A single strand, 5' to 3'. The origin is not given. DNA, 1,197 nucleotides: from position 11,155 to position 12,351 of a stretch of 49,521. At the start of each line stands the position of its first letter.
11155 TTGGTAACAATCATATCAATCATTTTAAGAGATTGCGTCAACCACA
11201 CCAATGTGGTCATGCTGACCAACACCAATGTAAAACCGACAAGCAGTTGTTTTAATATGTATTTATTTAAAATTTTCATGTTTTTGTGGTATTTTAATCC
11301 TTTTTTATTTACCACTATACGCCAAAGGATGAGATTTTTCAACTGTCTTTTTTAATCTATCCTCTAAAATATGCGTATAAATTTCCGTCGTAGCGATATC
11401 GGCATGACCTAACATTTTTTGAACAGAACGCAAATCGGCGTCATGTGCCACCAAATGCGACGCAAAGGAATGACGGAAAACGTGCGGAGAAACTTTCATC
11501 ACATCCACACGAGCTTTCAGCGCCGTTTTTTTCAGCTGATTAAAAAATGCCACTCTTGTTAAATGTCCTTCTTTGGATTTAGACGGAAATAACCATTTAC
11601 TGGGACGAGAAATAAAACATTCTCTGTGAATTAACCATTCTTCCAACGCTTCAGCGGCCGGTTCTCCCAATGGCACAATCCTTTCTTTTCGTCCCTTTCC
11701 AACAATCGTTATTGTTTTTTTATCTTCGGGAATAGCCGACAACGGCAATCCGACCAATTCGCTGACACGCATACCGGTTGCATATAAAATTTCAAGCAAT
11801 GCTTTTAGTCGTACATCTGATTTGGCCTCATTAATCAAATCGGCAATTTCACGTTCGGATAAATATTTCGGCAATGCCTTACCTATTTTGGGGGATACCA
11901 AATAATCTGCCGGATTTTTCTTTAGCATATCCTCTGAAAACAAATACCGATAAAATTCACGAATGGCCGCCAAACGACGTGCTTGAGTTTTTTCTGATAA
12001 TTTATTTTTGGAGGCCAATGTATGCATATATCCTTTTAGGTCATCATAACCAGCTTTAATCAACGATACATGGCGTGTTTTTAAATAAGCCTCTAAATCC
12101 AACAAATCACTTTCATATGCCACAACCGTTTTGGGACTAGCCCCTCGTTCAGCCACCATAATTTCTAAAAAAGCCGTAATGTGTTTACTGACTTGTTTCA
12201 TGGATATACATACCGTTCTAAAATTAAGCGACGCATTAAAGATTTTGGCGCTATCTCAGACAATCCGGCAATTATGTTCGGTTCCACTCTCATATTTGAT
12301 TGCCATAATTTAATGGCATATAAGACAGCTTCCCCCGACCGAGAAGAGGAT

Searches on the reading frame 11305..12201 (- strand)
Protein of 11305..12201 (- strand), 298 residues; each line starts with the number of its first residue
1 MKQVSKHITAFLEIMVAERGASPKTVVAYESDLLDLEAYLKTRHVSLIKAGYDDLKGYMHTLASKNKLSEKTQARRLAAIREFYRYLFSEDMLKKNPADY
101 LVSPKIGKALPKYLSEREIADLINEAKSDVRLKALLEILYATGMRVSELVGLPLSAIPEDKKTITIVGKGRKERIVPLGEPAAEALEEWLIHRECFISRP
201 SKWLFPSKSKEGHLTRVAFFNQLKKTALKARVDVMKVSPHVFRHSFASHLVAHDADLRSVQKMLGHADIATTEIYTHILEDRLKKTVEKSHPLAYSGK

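Call 15: search_protein_families(library=pfam, proteins=[window:11305-12201:-], max_evalue=0.001)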
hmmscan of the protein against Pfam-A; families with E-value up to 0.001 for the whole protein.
window:11305-12201:- (298 aa): 4 families
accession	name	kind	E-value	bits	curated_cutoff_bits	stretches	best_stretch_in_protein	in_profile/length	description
PF00589.27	Phage_integrase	-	5.8e-45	153.6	27.1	1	113-279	2-169/172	Phage integrase family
PF02899.23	Phage_int_SAM_1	-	5.4e-18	65.5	22.3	1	8-90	1-82/83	Phage integrase, N-terminal SAM-like domain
PF13495.12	Phage_int_SAM_4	-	4e-07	30.8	27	1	18-91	11-82/85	Phage integrase, N-terminal SAM-like domain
PF13102.12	Phage_int_SAM_5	-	0.00013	22.7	22.3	0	21-97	17-92/98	Phage integrase SAM-like domain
